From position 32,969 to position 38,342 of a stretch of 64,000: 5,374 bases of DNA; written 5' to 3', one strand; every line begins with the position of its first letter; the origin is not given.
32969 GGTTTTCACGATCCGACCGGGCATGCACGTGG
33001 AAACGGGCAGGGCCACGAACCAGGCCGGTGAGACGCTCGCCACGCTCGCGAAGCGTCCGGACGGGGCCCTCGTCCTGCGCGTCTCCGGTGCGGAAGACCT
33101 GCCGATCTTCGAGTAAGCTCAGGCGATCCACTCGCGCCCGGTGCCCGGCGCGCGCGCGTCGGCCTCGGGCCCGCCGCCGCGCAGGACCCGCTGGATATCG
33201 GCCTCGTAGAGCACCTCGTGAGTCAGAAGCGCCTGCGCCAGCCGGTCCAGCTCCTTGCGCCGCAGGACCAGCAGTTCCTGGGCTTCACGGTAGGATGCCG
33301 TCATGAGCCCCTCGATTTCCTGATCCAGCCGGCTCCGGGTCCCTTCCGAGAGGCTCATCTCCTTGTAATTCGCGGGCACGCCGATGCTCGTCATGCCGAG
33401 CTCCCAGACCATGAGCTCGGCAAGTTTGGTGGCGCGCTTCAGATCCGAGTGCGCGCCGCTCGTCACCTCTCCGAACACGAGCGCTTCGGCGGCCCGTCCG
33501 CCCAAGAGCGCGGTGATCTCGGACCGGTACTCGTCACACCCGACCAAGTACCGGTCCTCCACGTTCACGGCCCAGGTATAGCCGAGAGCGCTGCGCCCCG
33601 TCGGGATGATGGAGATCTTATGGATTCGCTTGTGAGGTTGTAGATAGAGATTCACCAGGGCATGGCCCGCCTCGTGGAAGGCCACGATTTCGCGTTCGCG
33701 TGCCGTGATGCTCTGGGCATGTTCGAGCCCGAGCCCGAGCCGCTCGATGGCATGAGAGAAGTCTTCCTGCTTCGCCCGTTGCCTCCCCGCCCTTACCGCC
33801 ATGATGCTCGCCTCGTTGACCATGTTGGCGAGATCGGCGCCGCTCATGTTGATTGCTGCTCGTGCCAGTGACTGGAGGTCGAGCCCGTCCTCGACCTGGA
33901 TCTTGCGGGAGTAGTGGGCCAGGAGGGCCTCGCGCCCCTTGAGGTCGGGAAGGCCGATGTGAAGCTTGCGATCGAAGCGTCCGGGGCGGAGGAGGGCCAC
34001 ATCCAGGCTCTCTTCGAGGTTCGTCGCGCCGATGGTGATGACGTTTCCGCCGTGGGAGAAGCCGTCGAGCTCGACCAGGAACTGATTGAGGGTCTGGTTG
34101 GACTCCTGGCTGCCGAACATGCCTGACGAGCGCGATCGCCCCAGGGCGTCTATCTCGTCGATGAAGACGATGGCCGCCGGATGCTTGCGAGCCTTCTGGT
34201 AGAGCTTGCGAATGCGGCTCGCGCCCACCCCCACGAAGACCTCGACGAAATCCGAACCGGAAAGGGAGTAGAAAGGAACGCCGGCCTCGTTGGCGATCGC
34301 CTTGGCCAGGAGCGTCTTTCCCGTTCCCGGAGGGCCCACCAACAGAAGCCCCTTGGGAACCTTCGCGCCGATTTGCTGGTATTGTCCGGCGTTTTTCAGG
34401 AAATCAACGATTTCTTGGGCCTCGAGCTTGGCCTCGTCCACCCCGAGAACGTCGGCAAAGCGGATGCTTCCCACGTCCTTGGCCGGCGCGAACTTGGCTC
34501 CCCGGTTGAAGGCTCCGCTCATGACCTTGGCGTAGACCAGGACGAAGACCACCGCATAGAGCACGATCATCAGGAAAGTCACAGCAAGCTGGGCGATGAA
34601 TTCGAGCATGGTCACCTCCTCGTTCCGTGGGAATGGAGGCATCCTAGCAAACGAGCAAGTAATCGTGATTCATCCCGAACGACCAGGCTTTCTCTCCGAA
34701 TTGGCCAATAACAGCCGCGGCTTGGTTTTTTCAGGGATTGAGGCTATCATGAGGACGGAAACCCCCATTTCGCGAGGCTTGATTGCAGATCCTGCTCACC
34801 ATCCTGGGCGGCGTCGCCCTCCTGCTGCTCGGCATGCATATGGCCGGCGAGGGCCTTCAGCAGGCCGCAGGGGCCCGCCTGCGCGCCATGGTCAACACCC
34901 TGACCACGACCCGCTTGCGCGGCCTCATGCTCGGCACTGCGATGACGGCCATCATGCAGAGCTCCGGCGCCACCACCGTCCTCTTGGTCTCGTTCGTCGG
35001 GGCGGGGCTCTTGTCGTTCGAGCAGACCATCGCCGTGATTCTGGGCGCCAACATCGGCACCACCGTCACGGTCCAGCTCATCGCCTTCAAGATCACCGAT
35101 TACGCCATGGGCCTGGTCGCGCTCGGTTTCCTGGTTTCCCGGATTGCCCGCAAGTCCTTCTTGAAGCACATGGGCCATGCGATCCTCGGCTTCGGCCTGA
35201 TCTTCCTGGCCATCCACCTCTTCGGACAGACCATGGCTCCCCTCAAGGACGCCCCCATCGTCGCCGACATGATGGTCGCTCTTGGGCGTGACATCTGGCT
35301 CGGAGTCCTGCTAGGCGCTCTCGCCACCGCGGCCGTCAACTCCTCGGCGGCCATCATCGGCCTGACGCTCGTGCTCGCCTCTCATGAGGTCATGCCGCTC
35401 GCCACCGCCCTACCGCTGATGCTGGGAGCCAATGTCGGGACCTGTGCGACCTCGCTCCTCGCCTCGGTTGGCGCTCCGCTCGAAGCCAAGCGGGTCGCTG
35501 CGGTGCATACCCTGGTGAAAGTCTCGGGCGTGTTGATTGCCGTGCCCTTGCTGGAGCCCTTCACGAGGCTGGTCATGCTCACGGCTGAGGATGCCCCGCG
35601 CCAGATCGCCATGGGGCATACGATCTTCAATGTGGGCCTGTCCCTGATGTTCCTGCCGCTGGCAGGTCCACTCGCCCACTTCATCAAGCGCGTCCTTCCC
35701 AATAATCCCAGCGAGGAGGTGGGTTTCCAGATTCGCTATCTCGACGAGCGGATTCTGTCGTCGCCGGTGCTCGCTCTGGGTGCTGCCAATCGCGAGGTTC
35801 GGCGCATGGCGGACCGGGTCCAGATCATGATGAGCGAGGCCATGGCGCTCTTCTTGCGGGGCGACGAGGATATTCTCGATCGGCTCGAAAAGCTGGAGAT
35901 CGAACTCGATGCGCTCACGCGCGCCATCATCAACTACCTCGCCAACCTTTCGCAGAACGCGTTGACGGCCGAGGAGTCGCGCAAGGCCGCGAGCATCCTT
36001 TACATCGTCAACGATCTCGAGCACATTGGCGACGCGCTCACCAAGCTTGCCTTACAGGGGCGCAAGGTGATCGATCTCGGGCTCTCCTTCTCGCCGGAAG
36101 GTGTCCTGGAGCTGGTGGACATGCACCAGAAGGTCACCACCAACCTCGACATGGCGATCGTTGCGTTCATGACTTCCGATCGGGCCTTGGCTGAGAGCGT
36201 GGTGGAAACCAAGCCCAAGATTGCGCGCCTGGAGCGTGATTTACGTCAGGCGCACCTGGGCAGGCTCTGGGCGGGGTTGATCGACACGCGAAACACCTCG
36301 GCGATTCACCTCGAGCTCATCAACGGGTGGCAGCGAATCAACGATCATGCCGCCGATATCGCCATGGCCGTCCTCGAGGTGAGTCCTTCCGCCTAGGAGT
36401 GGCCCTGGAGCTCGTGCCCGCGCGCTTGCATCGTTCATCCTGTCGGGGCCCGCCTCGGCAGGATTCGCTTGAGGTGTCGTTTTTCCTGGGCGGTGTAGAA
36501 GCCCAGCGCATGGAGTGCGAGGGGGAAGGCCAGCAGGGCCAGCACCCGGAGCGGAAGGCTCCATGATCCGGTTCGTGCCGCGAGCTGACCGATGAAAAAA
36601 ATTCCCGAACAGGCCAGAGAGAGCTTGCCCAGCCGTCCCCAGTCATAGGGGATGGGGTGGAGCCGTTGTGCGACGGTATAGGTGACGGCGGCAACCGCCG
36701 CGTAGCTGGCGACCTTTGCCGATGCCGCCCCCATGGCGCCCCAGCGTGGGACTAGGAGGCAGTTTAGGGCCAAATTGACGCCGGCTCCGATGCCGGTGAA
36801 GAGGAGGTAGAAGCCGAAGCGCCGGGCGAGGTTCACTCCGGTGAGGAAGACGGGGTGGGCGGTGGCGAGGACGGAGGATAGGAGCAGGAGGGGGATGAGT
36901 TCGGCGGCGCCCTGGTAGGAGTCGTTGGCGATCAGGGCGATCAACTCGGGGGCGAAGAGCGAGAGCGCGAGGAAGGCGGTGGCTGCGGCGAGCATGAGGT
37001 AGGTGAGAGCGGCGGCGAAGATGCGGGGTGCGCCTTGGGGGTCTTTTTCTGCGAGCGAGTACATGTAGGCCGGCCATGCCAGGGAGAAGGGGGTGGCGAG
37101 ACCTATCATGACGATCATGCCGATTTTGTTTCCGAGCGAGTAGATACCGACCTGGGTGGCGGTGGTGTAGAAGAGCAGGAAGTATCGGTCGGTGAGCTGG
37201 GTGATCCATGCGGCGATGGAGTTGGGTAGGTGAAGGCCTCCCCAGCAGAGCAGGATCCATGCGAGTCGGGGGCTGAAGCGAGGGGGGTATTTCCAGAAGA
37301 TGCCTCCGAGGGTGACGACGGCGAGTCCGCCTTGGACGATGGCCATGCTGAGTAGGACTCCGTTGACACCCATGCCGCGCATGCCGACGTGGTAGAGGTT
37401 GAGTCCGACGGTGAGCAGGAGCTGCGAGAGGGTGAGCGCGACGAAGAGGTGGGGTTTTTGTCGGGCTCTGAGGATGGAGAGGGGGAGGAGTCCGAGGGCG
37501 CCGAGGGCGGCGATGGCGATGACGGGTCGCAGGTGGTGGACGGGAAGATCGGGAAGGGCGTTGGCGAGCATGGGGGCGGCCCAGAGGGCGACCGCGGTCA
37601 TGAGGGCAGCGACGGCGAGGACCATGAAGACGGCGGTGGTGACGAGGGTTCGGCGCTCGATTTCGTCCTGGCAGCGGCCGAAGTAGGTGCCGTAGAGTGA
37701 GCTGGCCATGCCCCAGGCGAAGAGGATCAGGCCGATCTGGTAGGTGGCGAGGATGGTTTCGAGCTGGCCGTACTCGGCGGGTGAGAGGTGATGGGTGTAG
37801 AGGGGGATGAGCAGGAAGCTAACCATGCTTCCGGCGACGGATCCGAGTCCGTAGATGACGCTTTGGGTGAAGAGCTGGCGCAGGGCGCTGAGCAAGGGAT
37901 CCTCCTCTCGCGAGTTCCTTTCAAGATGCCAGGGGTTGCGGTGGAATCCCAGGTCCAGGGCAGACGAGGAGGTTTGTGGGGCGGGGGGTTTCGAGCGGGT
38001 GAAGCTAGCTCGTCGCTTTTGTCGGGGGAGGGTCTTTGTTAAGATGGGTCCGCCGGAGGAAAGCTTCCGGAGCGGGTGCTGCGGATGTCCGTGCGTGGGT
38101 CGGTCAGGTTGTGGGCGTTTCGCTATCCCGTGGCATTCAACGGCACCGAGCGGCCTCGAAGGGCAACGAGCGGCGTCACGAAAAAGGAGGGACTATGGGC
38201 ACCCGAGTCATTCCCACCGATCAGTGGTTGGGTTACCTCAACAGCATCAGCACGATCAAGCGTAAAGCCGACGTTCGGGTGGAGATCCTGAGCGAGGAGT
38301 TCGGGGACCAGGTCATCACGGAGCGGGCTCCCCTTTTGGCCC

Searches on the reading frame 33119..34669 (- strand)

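Call 10: search_protein_families(library=pfam, proteins=[window:33119-34669:-], max_evalue=0.001)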
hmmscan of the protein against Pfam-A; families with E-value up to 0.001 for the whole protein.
window:33119-34669:- (516 aa): 11 families
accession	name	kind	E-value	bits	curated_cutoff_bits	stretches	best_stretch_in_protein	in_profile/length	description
PF01434.24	Peptidase_M41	-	1.8e-48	165.3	29.9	1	321-495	3-191/191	Peptidase family M41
PF00004.35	AAA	-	2.9e-41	141.4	21.2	1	108-239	1-130/131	ATPase family associated with various cellular activities (AAA)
PF17862.7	AAA_lid_3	-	9.9e-11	41.4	27.2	1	263-305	2-44/45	AAA+ lid domain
PF13401.12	AAA_22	-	5.3e-07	30.5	27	1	108-220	8-128/130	AAA domain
PF05496.18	RuvB_N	-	3.1e-06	27.5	27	1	107-179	35-99/159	Holliday junction DNA helicase RuvB P-loop domain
PF06068.19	TIP49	-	1.2e-05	25.1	23.8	1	105-142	50-89/347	TIP49 P-loop domain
PF07728.20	AAA_5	-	5.5e-05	23.6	22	1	107-176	1-78/139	AAA domain (dynein-related subfamily)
PF20720.3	nSTAND3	-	0.0001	22.4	27.2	1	108-201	20-98/155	Novel STAND NTPase 3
PF01695.23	IstB_IS21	-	0.00013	22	24.1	1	56-129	54-116/238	IstB-like ATP binding protein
PF13191.12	AAA_16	-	0.00023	22.2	32.6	0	97-129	16-48/167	AAA ATPase domain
PF07724.20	AAA_2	-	0.00055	20.4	27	0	109-174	7-85/166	AAA domain (Cdc48 subfamily)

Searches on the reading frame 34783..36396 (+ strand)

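Call 53: search_protein_families(library=pfam, proteins=[window:34783-36396:+], max_evalue=0.0001)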
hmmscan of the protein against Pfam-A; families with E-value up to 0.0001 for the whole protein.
window:34783-36396:+ (537 aa): 2 families
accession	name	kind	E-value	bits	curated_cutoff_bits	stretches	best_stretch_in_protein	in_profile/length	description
PF02690.20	Na_Pi_cotrans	-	5.6e-54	182.3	29.1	2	13-147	1-135/137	Na+/Pi-cotransporter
PF01895.24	PhoU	-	4.9e-22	78.5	23.5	2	339-423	1-86/89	PhoU domain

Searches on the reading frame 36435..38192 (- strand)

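Call 53: search_protein_families(library=pfam, proteins=[window:36435-38192:-], max_evalue=0.0001)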
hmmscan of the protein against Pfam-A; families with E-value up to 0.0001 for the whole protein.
window:36435-38192:- (585 aa): 2 families
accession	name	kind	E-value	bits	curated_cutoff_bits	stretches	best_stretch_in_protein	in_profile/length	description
PF01943.22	Polysacc_synt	-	1.7e-10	41.2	28.2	1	113-373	7-266/274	Polysaccharide biosynthesis protein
PF13440.11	Polysacc_synt_3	-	1.3e-09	38.2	23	1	136-429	6-291/293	Polysaccharide biosynthesis protein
